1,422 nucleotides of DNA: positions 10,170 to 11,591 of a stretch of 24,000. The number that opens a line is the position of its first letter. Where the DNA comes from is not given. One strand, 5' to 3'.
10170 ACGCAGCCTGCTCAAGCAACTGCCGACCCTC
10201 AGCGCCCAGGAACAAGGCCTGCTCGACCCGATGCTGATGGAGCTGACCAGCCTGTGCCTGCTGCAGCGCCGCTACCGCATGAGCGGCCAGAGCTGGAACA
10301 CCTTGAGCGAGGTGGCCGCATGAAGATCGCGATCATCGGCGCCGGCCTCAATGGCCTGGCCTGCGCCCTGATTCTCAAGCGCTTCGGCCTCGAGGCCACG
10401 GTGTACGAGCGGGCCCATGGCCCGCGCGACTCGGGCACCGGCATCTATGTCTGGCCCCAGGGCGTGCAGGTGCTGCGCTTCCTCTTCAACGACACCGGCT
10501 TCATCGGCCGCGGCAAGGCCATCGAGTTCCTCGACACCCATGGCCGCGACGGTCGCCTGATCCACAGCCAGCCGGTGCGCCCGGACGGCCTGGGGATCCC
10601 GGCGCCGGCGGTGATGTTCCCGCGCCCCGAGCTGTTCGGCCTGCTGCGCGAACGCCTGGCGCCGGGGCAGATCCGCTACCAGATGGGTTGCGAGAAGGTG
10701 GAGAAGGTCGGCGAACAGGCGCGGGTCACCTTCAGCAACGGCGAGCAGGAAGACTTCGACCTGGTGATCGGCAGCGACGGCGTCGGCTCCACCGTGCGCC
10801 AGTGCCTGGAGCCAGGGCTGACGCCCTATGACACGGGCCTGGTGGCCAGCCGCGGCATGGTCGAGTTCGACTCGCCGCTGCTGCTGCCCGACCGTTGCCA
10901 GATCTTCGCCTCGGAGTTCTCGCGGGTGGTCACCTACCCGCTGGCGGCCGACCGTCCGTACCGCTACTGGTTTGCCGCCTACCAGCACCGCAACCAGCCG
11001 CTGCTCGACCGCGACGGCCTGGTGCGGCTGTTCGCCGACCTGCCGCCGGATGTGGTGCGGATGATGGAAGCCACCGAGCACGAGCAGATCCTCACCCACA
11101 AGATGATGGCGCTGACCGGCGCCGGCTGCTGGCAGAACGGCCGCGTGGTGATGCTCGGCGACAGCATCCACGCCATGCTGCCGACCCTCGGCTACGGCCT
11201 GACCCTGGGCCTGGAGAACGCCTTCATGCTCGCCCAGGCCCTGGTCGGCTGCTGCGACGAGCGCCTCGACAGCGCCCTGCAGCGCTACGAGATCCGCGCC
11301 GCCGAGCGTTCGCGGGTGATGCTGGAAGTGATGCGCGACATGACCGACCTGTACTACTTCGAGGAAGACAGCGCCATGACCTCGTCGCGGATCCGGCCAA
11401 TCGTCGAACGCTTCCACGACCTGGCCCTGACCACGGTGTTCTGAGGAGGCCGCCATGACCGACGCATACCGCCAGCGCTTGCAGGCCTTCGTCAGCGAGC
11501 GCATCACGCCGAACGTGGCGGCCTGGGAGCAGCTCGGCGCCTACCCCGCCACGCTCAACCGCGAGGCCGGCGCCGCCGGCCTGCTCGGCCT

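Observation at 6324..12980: Orphan six-gene CoA-thioester pathway built around an HMG-CoA synthase in a genus that does not use mevalonate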

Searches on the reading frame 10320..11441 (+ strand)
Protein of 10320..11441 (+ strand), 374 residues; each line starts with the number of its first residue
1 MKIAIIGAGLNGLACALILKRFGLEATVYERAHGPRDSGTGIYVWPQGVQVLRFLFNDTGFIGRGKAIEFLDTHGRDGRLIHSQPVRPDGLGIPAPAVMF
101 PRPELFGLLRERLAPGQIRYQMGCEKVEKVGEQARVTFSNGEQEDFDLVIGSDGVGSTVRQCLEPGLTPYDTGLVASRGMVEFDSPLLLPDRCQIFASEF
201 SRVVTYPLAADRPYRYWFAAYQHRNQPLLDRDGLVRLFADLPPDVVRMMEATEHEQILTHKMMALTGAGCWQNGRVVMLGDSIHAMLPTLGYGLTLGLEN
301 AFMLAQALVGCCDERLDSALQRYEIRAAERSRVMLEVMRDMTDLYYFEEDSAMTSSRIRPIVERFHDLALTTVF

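Call 5: search_protein_families(library=pfam, proteins=[window:10320-11441:+])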
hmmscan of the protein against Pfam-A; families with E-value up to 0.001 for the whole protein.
window:10320-11441:+ (374 aa): 5 families
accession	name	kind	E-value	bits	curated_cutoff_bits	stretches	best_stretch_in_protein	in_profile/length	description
PF01494.25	FAD_binding_3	-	4.2e-22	79.3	22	1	2-334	3-345/349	FAD binding domain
PF01266.30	DAO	-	2.7e-05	24.3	27.9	1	2-36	1-35/353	FAD dependent oxidoreductase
PF13450.12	NAD_binding_8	-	6.8e-05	23.5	21.9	1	5-35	1-31/68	NAD(P)-binding Rossmann-like domain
PF00070.33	Pyr_redox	-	0.00017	22.5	22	1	2-36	1-35/82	Pyridine nucleotide-disulphide oxidoreductase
PF07992.20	Pyr_redox_2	-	0.00021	21.2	26.1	0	2-32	2-174/291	Pyridine nucleotide-disulphide oxidoreductase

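Call 6: search_protein_families(library=ncbifam, proteins=[window:10320-11441:+])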
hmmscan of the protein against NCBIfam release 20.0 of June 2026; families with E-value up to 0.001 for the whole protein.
window:10320-11441:+ (374 aa): 67 families (the best 25 are shown)
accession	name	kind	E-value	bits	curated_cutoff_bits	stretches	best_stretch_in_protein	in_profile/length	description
NF033623.1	urate_HpxO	equivalog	1e-46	159.6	500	1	2-350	1-351/381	FAD-dependent urate hydroxylase HpxO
NF005313.0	PRK06847.1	subfamily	7.7e-46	156.7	372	1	2-344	6-350/375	hypothetical protein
NF005243.0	PRK06753.1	equivalog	1e-39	136.5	365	1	1-334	1-327/374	hypothetical protein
NF005566.0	PRK07236.1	subfamily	3.2e-31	108.6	333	2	1-183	7-180/386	hypothetical protein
NF005720.0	PRK07538.1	subfamily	2.6e-30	105.7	400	1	1-332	3-355/418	hypothetical protein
NF006021.0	PRK08163.1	equivalog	1.8e-24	86.5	459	2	118-347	126-359/398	3-hydroxybenzoate 6-monooxygenase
NF005761.0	PRK07588.1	equivalog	1.8e-22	79.8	454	1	1-327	1-331/392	FAD-binding domain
TIGR03219.1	salicylate_mono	equivalog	2.3e-20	72.7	446.35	2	267-351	293-379/414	salicylate 1-monooxygenase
NF033476.1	tet_destruct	subfamily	3.2e-16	59.3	550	1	2-161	5-163/386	tetracycline destructase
NF004523.0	PRK05868.1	equivalog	6.5e-15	54.8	536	1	3-162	4-165/372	FAD-binding protein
TIGR01988.1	Ubi-OHases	subfamily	6.8e-15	54.8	224.65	1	273-346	277-354/387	ubiquinone biosynthesis hydroxylase, UbiH/UbiF/VisC/COQ6 family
NF004829.0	PRK06183.1-3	subfamily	2.3e-14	53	390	1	2-331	10-346/520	bifunctional 3-(3-hydroxy-phenyl)propionate/3-hydroxycinnamic acid hydroxylase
NF004832.0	PRK06184.1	subfamily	1.1e-13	50.8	476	1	3-339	9-346/506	hypothetical protein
NF005788.0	PRK07608.1-3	equivalog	6.9e-12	44.8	478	1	123-349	132-357/388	UbiH/UbiF family hydroxylase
NF005452.0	PRK07045.1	equivalog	2.8e-11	42.9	397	2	272-325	283-338/388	putative monooxygenase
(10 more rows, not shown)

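Call 15: search_solved_structures(query=window:10320-11441:+, max_evalue=0.00001)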
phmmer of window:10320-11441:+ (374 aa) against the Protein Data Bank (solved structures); distinct sequences matched with E-value up to 0.00001: 57.
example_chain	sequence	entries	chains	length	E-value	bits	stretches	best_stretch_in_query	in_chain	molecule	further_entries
5eow_A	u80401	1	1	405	4e-29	105.4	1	2-352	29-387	6-hydroxynicotinate 3-monooxygenase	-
8uiq_A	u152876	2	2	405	1e-28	104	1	2-352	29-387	6-hydroxynicotinate 3-monooxygenase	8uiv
8rqh_A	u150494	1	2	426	3.7e-24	89.1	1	3-336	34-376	Tropone 2-monooxygenase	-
3rp6_A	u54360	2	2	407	5.4e-24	88.5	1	1-347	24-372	flavoprotein monooxygenase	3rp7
3rp8_A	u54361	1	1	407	1.9e-23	86.7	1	1-347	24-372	flavoprotein monooxygenase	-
2rgj_A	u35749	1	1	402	1.1e-20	77.7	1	3-329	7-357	Flavin-containing monooxygenase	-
3c96_A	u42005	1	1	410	1.1e-20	77.6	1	3-329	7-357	Flavin-containing monooxygenase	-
4h2n_A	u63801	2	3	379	1.6e-16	63.9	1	4-324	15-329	2-methyl-3-hydroxypyridine-5-carboxylic acid oxygenase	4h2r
3alm_A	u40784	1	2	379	2.1e-16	63.5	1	4-324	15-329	2-methyl-3-hydroxypyridine-5-carboxylic acid oxygenase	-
3alj_A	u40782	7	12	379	2.1e-16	63.5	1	4-324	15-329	2-methyl-3-hydroxypyridine-5-carboxylic acid oxygenase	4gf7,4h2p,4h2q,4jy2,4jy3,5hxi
3all_A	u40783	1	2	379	2.1e-16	63.5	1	4-323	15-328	2-methyl-3-hydroxypyridine-5-carboxylic acid oxygenase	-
3gmb_A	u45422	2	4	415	3e-16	63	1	4-323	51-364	2-methyl-3-hydroxypyridine-5-carboxylic acid oxygenase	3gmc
4hb9_A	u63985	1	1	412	1.4e-15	60.8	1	1-182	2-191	Similarities with probable monooxygenase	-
6bz5_A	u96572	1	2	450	1e-13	54.7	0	2-182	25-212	Salicylate hydroxylase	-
8x38_A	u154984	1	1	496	4e-13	52.7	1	2-306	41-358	Decarboxylative Vanillate 1-Hydroxylase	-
2vou_A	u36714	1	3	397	8.6e-11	45.1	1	2-182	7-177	2,6-DIHYDROXYPYRIDINE HYDROXYLASE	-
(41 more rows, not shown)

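Call 19: find_homologous_proteins(query=window:10320-11441:+, max_evalue=1e-30)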
Query window:10320-11441:+ (374 aa): 40 proteins with E <= 1e-30 among 8000 candidates.
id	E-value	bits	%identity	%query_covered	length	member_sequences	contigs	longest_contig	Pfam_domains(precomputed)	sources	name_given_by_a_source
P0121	4.0e-253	857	100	100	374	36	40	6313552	PF01494.26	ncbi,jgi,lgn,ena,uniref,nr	ncbi:FAD-dependent monooxygenase [Pseudomonas soli]|jgi:2-polyprenyl-6-methoxyphenol hydroxylase-lik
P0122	6.5e-213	725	84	100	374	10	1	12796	PF01266.31,PF13450.13,PF01494.26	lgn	-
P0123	1.8e-183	628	75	100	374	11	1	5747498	PF01266.31,PF01494.26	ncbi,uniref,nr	ncbi:monooxygenase [Pseudomonas frederiksbergensis]|uniref:Monooxygenase n=1 Tax=Pseudomonas frederi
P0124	6.1e-181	620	74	100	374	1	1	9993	PF01266.31,PF01494.26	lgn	-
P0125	1.1e-173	596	71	100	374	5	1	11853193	PF01266.31,PF13450.13,PF07992.21,PF00070.34,PF13738.13,PF01494.26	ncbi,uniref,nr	ncbi:FAD-dependent monooxygenase [Cystobacter fuscus]|uniref:FAD-dependent monooxygenase n=1 Tax=Cys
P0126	7.6e-168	577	68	100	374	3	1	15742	PF01266.31,PF13450.13,PF13738.13,PF01494.26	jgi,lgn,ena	-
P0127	1.6e-167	576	68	100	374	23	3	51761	PF01266.31,PF13450.13,PF07992.21,PF13738.13,PF01494.26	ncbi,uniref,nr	ncbi:monooxygenase [Corallococcus praedator]|uniref:Monooxygenase n=1 Tax=Corallococcus praedator Ta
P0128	4.7e-165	568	68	100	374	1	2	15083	PF01266.31,PF13450.13,PF07992.21,PF01494.26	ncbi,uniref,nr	ncbi:FAD-dependent monooxygenase [Pyxidicoccus fallax]|uniref:FAD-dependent monooxygenase n=1 Tax=Py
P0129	1.4e-164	566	68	100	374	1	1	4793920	PF01494.26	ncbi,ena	-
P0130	5.3e-160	551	65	100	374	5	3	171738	PF01266.31,PF13450.13,PF07992.21,PF13738.13,PF01494.26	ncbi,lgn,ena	-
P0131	2.6e-159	549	65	100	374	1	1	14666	PF01266.31,PF13450.13,PF01494.26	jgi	jgi:FAD-dependent urate hydroxylase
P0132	3.1e-151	522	63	100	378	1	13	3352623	PF01266.31,PF13450.13,PF01494.26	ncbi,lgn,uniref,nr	ncbi:Salicylate hydroxylase [Paraburkholderia caribensis MBA4]|uniref:Salicylate hydroxylase n=1 Tax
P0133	3.1e-138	479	58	100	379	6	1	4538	PF13450.13,PF00070.34,PF01494.26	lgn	-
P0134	8.1e-122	425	54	100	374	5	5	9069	PF01494.26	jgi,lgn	jgi:FAD-dependent urate hydroxylase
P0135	1.1e-121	425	53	100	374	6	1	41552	PF01494.26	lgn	-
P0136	1.6e-121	424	53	100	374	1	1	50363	PF13450.13,PF01494.26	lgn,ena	-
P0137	1.6e-120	421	53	100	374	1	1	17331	PF01266.31,PF13450.13,PF08491.17,PF00070.34,PF01494.26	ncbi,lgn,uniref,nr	ncbi:FAD-dependent monooxygenase [Vibrio sp. Of7-15]|uniref:FAD-dependent oxidoreductase n=1 Tax=Vib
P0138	1.3e-119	418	51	100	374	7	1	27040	PF01266.31,PF13450.13,PF08491.17,PF00070.34,PF01494.26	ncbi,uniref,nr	ncbi:FAD-dependent oxidoreductase [Photobacterium halotolerans]|uniref:NAD(P)-binding protein n=1 Ta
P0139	3.3e-119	417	62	83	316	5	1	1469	PF01494.26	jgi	-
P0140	6.1e-119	416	53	100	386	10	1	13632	PF13450.13,PF01494.26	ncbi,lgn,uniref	ncbi:MAG: FAD-dependent monooxygenase [Methylorubrum rhodinum]|uniref:FAD-dependent oxidoreductase n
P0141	4.9e-117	410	53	100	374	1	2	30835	PF13450.13,PF01494.26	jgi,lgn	jgi:2-polyprenyl-6-methoxyphenol hydroxylase-like FAD-dependent oxidoreductase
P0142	2.3e-115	404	51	100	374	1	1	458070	PF13450.13,PF01494.26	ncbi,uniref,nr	ncbi:FAD-dependent oxidoreductase [Methylobacterium nodulans]|uniref:Monooxygenase FAD-binding n=1 T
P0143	1.4e-113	398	51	100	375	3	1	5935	PF01266.31,PF13450.13,PF01494.26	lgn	-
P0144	1.2e-110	389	49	100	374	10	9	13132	PF13450.13,PF01494.26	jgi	-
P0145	3.9e-110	387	49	100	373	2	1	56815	PF13450.13,PF01494.26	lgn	-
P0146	2.3e-106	374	50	100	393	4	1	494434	PF01266.31,PF13450.13,PF08491.17,PF01494.26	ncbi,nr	ncbi:FAD-dependent monooxygenase [Burkholderia ubonensis]|nr:FAD-dependent monooxygenase [Burkholder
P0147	6.4e-106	373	48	100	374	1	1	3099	PF01494.26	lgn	-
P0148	2.0e-104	368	45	100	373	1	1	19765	PF01266.31,PF13450.13,PF01494.26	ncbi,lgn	-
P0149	8.4e-104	366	48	100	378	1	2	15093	PF01494.26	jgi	-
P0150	4.2e-103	364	48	100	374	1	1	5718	PF13450.13,PF01494.26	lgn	-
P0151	5.1e-103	363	47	100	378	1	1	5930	PF13450.13,PF01494.26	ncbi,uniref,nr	ncbi:NAD(P)/FAD-dependent oxidoreductase [Roseibium sp. RKSG952]|uniref:FAD-dependent oxidoreductase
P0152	4.4e-102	360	47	100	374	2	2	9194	PF13450.13,PF01494.26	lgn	-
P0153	2.9e-99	351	46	100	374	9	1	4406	PF01494.26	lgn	-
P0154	1.8e-91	325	44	94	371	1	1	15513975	PF01494.26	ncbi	ncbi:FAD-dependent monooxygenase [Sorangium sp. So ce134]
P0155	6.5e-91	324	45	92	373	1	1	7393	PF01494.26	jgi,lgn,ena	-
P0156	5.3e-83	298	42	100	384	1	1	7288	PF01494.26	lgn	-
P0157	4.5e-81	291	40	98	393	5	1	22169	PF01266.31,PF13450.13,PF05834.19,PF01494.26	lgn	-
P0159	9.8e-47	178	32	93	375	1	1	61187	PF01266.31,PF01494.26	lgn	-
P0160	9.3e-39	152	31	76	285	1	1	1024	PF01494.26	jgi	jgi:FAD-dependent urate hydroxylase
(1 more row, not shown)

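Call 21: find_related_loci(query=A1, collection=genome_contigs, flank=10000)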
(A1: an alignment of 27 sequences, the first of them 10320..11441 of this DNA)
Query A1 (374 aa) in genome_contigs; peptide patterns used: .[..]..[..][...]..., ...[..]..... (x = any residue, [..] = any of these).
54 stretches matched a pattern; 33 encode a relative of the query (tblastn E <= 1e-3); 30 distinct loci.
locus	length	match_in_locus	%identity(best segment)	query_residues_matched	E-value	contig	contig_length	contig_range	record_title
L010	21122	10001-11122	100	1-374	0e+0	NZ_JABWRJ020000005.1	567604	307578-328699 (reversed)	Pseudomonas peradeniyensis strain BW13M1 5, whole genome shotgun sequence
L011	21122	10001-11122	98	1-374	0e+0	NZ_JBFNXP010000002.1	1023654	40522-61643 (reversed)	Pseudomonas sp. CAM1A scaffold_1, whole genome shotgun sequence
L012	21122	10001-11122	84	1-374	0e+0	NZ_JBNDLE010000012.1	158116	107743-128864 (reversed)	Pseudomonas sp. 2835 Ga0501447_12, whole genome shotgun sequence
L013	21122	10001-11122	99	1-374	0e+0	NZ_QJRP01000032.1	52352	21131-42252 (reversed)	Pseudomonas mosselii strain LB-090624 NODE_32_length_52352_cov_14.354141, whole genome shotgun sequence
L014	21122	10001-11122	75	1-374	0e+0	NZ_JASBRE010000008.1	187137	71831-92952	Pseudomonas sp. AL03 NODE_8_length_187137_cov_85.063277, whole genome shotgun sequence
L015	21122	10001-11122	75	1-374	0e+0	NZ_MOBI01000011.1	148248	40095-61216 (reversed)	Pseudomonas brassicacearum strain 37D10 37D10_contig_11, whole genome shotgun sequence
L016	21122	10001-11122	74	1-374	0e+0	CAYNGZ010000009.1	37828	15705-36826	MAG TPA_asm: uncultured Pseudomonas sp. isolate binchicken_co185_174 genome assembly, contig: NODE_1363_length_37828_cov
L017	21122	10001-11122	71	1-374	9e-179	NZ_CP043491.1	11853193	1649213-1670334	Cystobacter fuscus strain Cbf 10 chromosome, complete genome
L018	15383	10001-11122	68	1-374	1e-171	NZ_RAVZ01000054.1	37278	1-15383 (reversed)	Corallococcus terminator strain CA054A NODE_54_37278_cov_29.6232, whole genome shotgun sequence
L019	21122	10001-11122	68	1-374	8e-172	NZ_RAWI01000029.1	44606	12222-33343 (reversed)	Corallococcus praedator strain CA031B NODE_29_44606_cov_31.3569, whole genome shotgun sequence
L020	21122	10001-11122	68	1-374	1e-169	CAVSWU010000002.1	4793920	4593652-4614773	MAG: uncultured delta proteobacterium isolate MFD05674.bin.1.60 genome assembly, contig: contig_30831, whole genome shot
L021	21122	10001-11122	68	1-374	8e-170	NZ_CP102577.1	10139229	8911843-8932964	Corallococcus exercitus strain SDU142 chromosome, complete genome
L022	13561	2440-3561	68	1-374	7e-169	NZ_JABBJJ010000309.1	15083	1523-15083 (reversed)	Pyxidicoccus fallax strain DSM 14698 NODE_309_length_15083_cov_40.0586, whole genome shotgun sequence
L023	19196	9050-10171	68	1-374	1e-168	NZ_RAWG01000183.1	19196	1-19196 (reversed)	Corallococcus sicarius strain CA040B NODE_183_19196_cov_52.0216, whole genome shotgun sequence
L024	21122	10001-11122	67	1-374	5e-168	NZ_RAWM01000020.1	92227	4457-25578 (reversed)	Corallococcus interemptor strain AB047A NODE_20_92227_cov_71.7349_ID_7959, whole genome shotgun sequence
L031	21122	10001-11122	51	1-374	2e-124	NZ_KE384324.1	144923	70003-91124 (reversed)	Photobacterium halotolerans DSM 18316 H511DRAFT_scaffold00012.12, whole genome shotgun sequence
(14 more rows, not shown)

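Call 26: search_protein_families(library=pfam, proteins=[L031:5574-6164:+, L031:12739-13320:+, L031:13880-14500:+, L031:14569-15171:+, L031:17193-18641:+, L019:12693-13619:-, L019:13695-14315:+, L019:14312-15220:+, L019:16703-17344:+, L019:17394-18317:+], max_evalue=0.0001)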
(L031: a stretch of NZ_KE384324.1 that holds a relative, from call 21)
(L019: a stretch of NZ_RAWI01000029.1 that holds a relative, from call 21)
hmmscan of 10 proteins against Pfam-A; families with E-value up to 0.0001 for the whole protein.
L031:5574-6164:+ (196 aa): 0 families

L031:12739-13320:+ (193 aa): 1 family
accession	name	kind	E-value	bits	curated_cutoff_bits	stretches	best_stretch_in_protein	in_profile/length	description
PF00652.28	Ricin_B_lectin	-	1e-07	32.6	29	1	49-170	9-116/126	Ricin-type beta-trefoil lectin domain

L031:13880-14500:+ (206 aa): 3 families
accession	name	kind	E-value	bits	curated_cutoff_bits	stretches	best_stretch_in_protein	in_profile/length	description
PF01323.26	DSBA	-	1.3e-17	64.6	25.6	1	5-194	1-180/191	DSBA-like thioredoxin domain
PF13743.12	Thioredoxin_5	-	5.7e-16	59.2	27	1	9-187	3-165/186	Thioredoxin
PF13462.12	Thioredoxin_4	-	3.6e-09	37.4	23.2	1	101-201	65-160/165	Thioredoxin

L031:14569-15171:+ (200 aa): 4 families
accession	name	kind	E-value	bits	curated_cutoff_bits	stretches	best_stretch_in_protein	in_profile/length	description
PF03358.20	FMN_red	-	2.5e-14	53.5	24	1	4-145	2-144/152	NADPH-dependent FMN reductase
PF00258.30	Flavodoxin_1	-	2.3e-10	41.2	25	1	7-136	1-142/143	Flavodoxin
PF02525.22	Flavodoxin_2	-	7.9e-07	29.4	27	1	4-141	2-170/198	Flavodoxin-like fold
PF12724.12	Flavodoxin_5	-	8.1e-06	26.6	27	0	65-96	38-69/145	Flavodoxin domain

L031:17193-18641:+ (482 aa): 3 families
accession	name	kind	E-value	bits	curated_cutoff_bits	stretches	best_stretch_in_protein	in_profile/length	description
PF00005.33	ABC_tran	-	2.5e-38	132.2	25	2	269-420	2-136/137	ABC transporter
PF02463.25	SMC_N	-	1.2e-14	54.7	40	1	91-191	104-202/220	RecF/RecN/SMC N terminal domain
PF13304.12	AAA_21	-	2.6e-14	54.4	27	1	395-452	240-299/304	AAA domain, putative AbiEii toxin, Type IV TA system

L019:12693-13619:- (308 aa): 2 families
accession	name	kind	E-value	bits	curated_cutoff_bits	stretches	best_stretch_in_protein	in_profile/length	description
PF03466.25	LysR_substrate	-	6.2e-44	150.3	28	1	89-293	3-208/209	LysR substrate binding domain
PF00126.33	HTH_1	-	1.2e-19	70.5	26.6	1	9-63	6-60/60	Bacterial regulatory helix-turn-helix protein, lysR family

L019:13695-14315:+ (206 aa): 1 family
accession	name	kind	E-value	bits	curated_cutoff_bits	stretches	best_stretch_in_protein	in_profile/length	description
PF17648.7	Luciferase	-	3.8e-20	72.3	23.7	1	129-188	1-60/63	Luciferase domain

L019:14312-15220:+ (302 aa): 7 families
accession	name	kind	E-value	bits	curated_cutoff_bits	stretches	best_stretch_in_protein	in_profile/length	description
PF01370.27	Epimerase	-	6.2e-21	75.3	20.9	1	14-216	1-233/240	NAD dependent epimerase/dehydratase family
PF13460.12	NAD_binding_10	-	1e-14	55.3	27.2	1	18-163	1-145/184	NAD(P)H-binding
PF05368.20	NmrA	-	1.9e-14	54.4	27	1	12-113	3-106/298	NmrA-like family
PF01073.25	3Beta_HSD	-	3.8e-08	33.1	22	1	15-212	1-230/280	3-beta hydroxysteroid dehydrogenase/isomerase family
PF04321.23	RmlD_sub_bind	-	1.3e-06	28.1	27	1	12-167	1-154/287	RmlD substrate binding domain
PF16363.11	GDP_Man_Dehyd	-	2.7e-06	27.5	27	1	15-76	1-74/332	GDP-mannose 4,6 dehydratase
PF02254.24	TrkA_N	-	1.8e-05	25.5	23.8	1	20-88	6-75/116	TrkA-N domain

L019:16703-17344:+ (213 aa): 1 family
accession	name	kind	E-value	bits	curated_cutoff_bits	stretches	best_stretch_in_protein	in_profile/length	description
PF04264.18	YceI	-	5.9e-51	173.2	23.7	1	29-196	1-150/150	YceI-like domain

L019:17394-18317:+ (307 aa): 0 families

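Call 31: search_protein_families(library=ncbifam, proteins=[L031:13880-14497:+, L031:14569-15168:+, L019:13695-14312:+, L019:14312-15217:+], max_evalue=0.00001)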
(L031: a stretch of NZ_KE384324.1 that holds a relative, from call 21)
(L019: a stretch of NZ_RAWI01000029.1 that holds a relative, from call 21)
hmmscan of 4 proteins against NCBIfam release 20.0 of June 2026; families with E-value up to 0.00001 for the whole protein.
L031:13880-14497:+ (206 aa): 1 family
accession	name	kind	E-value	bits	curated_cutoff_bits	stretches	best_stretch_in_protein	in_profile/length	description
NF041057.1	Rcas_1661_fam_Se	equivalog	3e-06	27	190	1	102-191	143-232/247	Rcas_1661 family thioredoxin-like (seleno)lipoprotein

L031:14569-15168:+ (200 aa): 5 families
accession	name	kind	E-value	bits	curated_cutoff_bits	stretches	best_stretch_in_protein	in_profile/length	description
NF002999.0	PRK03767.1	equivalog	6.5e-101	336.2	141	1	3-199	2-199/200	NAD(P)H:quinone oxidoreductase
TIGR01755.1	flav_wrbA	equivalog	5.4e-96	320.3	132.5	1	3-198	1-197/197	NAD(P)H:quinone oxidoreductase type IV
TIGR01753.1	flav_short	equivalog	5.1e-09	36.7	123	0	5-50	1-45/140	flavodoxin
NF004050.0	PRK05569.1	subfamily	2.7e-07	31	136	0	3-53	2-51/141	flavodoxin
NF004049.0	PRK05568.1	equivalog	2.1e-06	28.1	206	0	4-52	3-50/142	flavodoxin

L019:13695-14312:+ (206 aa): 0 families

L019:14312-15217:+ (302 aa): 21 families
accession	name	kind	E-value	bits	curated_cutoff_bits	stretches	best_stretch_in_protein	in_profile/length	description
TIGR01777.1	yfcH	hypoth_equivalog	2.5e-17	63.4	207.35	1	14-278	1-277/292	TIGR01777 family oxidoreductase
NF050030.1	thlkprotThyD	equivalog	2.2e-15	56.7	400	1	12-236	1-245/305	thylakoid membrane protein ThyD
NF042422.1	oxyalk_red_OleD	equivalog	1.8e-14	53.8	580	1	12-253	1-262/329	2-alkyl-3-oxoalkanoate reductase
TIGR03466.1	HpnA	hypoth_equivalog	9.2e-13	47.8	367.65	1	12-138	1-138/327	hopanoid-associated sugar epimerase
NF058621.1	DiazavRedAvaA7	equivalog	1.5e-11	44.5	400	1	12-290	1-297/304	3-diazoavenalumate denitrifying reductase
NF042423.1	oxyalk_red_Shew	equivalog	3.5e-11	42.8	580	1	10-168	7-178/331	2-alkyl-3-oxoalkanoate reductase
NF004520.0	PRK05865.1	equivalog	8e-09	33.9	1509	1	12-237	1-198/854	sugar epimerase family protein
TIGR01179.1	galE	equivalog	2.1e-08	33.4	262.3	1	13-132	1-139/332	UDP-glucose 4-epimerase GalE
NF004284.0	PRK05693.1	equivalog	3.2e-08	33.5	326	1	13-78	3-68/274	SDR family oxidoreductase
NF005403.0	PRK06953.1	equivalog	7.2e-07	28.9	254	1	13-79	3-69/222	SDR family oxidoreductase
NF004826.0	PRK06182.1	subfamily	7.2e-07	28.8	305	1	12-76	5-69/274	oxidoreductase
NF004649.0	PRK05993.1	equivalog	7.2e-07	28.7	387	1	11-76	4-69/277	SDR family oxidoreductase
NF005753.0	PRK07577.1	equivalog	1.5e-06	27.9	310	1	12-76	4-63/237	SDR family oxidoreductase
NF006565.0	PRK09072.1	equivalog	2.3e-06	27.3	238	1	11-77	5-75/265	SDR family oxidoreductase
NF005095.0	PRK06523.1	subfamily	2.4e-06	27.3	231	1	11-76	10-72/261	oxidoreductase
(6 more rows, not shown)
